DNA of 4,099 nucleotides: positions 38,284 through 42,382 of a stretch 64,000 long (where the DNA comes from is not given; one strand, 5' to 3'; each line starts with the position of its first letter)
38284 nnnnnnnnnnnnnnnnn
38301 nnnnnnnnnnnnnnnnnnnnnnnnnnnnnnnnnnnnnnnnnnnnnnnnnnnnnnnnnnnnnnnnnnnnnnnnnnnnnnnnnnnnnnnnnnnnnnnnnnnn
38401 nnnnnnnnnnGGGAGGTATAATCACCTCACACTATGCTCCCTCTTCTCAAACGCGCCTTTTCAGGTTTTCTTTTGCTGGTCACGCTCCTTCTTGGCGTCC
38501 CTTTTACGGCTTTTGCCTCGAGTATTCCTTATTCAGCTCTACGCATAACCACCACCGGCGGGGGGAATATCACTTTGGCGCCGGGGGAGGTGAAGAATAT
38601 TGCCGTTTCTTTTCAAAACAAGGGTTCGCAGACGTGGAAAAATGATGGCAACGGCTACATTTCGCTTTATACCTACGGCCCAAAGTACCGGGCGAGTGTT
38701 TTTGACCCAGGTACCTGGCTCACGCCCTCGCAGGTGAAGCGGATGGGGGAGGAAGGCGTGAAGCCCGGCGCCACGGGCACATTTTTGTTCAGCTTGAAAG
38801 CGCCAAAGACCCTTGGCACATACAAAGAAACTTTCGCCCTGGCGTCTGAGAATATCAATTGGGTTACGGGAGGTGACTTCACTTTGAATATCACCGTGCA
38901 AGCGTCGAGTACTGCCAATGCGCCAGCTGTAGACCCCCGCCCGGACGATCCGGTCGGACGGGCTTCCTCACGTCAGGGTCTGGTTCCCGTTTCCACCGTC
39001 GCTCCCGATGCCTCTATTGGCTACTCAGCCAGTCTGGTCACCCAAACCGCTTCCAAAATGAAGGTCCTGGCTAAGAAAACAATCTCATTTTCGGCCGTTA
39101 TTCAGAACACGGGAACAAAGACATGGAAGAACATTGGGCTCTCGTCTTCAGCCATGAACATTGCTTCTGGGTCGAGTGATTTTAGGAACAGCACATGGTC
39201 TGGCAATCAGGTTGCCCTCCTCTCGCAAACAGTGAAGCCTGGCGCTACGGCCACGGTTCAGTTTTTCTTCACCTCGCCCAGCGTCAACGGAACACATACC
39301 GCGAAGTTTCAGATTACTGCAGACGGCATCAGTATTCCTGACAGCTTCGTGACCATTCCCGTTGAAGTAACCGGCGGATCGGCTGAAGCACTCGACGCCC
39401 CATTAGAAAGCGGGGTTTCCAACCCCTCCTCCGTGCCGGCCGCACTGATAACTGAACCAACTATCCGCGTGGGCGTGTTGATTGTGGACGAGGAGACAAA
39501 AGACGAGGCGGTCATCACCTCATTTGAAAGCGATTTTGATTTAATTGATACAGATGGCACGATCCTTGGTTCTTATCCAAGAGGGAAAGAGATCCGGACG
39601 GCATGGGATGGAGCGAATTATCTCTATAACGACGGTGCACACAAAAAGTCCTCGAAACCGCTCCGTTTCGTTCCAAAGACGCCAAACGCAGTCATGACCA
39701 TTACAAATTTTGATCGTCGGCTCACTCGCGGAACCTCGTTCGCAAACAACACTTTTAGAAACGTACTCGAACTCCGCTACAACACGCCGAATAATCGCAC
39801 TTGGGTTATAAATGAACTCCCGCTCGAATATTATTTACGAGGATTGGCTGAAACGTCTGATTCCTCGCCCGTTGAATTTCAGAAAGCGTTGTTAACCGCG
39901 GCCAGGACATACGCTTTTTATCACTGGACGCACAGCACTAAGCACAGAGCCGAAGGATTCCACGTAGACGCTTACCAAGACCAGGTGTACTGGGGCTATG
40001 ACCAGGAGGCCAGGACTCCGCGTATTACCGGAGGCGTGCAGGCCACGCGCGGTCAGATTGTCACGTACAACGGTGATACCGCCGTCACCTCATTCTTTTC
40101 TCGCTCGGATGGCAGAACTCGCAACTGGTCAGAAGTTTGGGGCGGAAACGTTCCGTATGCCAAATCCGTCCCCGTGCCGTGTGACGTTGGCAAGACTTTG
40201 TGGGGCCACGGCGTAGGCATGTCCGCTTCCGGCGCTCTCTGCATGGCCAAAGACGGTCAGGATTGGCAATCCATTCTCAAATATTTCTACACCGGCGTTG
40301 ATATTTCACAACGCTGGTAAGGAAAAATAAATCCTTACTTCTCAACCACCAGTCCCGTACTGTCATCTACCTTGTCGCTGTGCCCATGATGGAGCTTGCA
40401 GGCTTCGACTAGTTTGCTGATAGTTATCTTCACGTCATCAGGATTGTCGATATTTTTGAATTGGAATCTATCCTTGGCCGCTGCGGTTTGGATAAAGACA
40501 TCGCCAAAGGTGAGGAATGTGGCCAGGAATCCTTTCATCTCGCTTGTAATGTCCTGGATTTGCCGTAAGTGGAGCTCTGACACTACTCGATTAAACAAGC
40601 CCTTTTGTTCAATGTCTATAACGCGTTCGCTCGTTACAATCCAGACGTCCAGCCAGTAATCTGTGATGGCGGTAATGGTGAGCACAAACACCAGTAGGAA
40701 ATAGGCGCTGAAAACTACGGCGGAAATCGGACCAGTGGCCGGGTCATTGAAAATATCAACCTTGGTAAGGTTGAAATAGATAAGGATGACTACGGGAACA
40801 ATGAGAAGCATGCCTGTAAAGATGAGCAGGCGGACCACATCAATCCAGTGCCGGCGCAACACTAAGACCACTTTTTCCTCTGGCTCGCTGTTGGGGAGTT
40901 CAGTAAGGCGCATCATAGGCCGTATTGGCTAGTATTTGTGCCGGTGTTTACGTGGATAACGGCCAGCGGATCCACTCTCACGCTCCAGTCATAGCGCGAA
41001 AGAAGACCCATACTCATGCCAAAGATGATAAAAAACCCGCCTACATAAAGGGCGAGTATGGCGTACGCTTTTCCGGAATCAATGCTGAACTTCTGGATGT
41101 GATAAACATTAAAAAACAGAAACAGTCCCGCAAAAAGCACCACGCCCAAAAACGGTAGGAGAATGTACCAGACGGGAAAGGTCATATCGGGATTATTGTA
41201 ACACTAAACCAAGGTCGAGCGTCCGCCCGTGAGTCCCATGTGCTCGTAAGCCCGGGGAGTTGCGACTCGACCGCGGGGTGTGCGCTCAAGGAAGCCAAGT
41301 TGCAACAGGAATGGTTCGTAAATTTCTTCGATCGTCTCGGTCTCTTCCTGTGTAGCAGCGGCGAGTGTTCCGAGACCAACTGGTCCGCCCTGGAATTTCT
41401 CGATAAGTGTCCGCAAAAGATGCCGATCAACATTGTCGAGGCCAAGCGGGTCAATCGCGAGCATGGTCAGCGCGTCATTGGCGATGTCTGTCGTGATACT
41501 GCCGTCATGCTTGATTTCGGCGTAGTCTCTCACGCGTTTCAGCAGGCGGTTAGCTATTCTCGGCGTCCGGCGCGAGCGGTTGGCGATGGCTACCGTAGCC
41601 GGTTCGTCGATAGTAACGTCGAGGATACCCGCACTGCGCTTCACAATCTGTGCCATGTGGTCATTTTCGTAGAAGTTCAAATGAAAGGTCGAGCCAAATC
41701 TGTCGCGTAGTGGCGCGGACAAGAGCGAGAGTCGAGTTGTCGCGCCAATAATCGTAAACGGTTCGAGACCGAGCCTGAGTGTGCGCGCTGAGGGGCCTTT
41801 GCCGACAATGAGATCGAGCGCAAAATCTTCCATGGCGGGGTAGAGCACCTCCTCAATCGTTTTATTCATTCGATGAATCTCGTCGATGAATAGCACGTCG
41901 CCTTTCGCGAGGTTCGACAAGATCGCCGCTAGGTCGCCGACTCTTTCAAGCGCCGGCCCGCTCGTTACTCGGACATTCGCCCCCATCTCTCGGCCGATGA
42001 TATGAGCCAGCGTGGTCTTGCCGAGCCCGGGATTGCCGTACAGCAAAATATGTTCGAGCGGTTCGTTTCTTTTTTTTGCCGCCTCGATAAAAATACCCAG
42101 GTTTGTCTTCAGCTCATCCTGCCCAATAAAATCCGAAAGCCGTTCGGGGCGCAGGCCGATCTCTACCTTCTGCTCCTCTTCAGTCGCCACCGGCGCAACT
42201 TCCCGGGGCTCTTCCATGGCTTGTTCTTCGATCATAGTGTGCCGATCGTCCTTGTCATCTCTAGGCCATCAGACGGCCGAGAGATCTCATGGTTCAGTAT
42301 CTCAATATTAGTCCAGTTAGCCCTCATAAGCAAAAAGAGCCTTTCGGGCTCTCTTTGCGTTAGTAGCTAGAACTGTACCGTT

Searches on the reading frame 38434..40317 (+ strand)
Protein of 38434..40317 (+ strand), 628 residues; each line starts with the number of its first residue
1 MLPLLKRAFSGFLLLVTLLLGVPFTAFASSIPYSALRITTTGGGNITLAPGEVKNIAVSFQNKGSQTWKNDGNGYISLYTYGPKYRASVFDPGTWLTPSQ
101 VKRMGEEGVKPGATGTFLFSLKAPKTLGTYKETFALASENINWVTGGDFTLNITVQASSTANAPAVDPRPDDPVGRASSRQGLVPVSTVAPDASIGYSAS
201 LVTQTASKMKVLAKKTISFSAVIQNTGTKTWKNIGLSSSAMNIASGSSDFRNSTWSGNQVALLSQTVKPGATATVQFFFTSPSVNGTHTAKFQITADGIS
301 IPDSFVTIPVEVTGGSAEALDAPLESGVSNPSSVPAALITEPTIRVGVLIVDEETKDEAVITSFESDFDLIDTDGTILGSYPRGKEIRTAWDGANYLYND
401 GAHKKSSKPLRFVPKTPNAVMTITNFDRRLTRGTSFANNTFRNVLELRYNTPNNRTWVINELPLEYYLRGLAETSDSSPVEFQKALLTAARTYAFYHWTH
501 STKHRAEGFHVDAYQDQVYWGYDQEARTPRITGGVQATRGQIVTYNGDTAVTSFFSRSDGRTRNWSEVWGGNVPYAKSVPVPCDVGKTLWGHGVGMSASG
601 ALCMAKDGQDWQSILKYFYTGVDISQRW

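Call 5: search_protein_families(library=pfam, proteins=[window:38434-40317:+], max_evalue=0.01)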
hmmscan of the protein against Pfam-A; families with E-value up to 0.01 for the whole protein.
window:38434-40317:+ (628 aa): 3 families
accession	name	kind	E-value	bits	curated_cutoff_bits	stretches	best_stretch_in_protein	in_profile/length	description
PF08486.15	SpoIID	-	2.8e-13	50.7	23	1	454-545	3-97/97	Stage II sporulation protein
PF16158.11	N_BRCA1_IG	-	1.1e-11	45.6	28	2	222-305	19-102/108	Ig-like domain from next to BRCA1 gene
PF22544.2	HYDIN_VesB_CFA65-like_Ig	-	0.00022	21.9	25.5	0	230-308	26-97/100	HYDIN/CFA65/VesB-like, Ig-like domain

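Call 62: search_protein_families(library=ncbifam, proteins=[window:38434-40317:+], max_evalue=0.001)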
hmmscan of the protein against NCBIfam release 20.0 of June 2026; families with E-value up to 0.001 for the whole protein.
window:38434-40317:+ (628 aa): 2 families
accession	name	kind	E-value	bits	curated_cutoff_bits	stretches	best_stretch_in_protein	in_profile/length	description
TIGR02669.1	SpoIID_LytB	domain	9.3e-35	120.8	83.3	2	458-581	2-123/270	SpoIID/LytB domain-containing protein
TIGR02870.1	spore_II_D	equivalog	1.2e-28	100.2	234.75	2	458-584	68-210/338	stage II sporulation protein D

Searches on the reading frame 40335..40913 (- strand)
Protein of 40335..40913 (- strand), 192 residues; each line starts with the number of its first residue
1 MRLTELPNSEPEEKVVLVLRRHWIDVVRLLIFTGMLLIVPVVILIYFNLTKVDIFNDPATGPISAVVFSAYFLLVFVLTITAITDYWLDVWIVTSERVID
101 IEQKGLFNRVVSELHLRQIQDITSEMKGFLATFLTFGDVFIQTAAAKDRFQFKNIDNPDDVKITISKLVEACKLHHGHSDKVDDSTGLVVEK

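Call 5: search_protein_families(library=pfam, proteins=[window:40335-40913:-], max_evalue=0.01)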
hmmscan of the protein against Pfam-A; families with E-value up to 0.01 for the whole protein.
window:40335-40913:- (192 aa): 2 families
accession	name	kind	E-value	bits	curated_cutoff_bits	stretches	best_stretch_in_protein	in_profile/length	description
PF03703.20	bPH_2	-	0.00039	21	22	1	90-162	4-75/78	Bacterial PH domain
PF14470.12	bPH_3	-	0.0085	17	23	0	88-158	22-84/95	Bacterial PH domain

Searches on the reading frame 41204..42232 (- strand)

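Call 5: search_protein_families(library=pfam, proteins=[window:41204-42232:-], max_evalue=0.01)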
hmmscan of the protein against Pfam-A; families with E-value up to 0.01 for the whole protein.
window:41204-42232:- (342 aa): 20 families
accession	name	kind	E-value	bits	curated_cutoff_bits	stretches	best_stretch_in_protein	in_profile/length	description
PF05496.18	RuvB_N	-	4.3e-76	254.5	27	1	27-185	1-159/159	Holliday junction DNA helicase RuvB P-loop domain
PF17864.7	AAA_lid_4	-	1.4e-28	98.9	27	1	188-261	1-74/74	RuvB AAA lid domain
PF05491.19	RuvB_C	-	6.1e-25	87.4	24.7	1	263-332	2-71/72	RuvB C-terminal winged helix domain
PF00004.35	AAA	-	7.8e-21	75.3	21.2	1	62-185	1-129/131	ATPase family associated with various cellular activities (AAA)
PF07728.20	AAA_5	-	2.6e-09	37.7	22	1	61-179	1-139/139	AAA domain (dynein-related subfamily)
PF06068.19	TIP49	-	2.7e-05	23.9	23.8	1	33-90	24-81/347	TIP49 P-loop domain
PF05673.19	DUF815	-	5.3e-05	22.9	23.8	0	31-118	26-115/249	Protein of unknown function (DUF815)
PF13191.12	AAA_16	-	6e-05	24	32.6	1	45-97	12-63/167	AAA ATPase domain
PF01078.27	Mg_chelatase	-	0.00018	21.4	20.3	0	60-79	23-42/207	Magnesium chelatase, subunit ChlI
PF00493.29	MCM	-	0.00064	19.3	23.3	0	61-136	59-147/224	MCM P-loop domain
PF00158.32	Sigma54_activat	-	0.00081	19.6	20.2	0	107-137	90-120/168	Sigma-54 interaction domain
PF13401.12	AAA_22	-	0.0012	19.6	27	0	61-81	7-27/130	AAA domain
PF20720.3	nSTAND3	-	0.0015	18.7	27.2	1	51-117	9-72/155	Novel STAND NTPase 3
PF00910.28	RNA_helicase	-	0.0016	19.4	21.5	1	62-130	1-71/105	RNA helicase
PF14532.12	Sigma54_activ_2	-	0.0016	19.1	25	1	49-131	14-90/138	Sigma-54 interaction domain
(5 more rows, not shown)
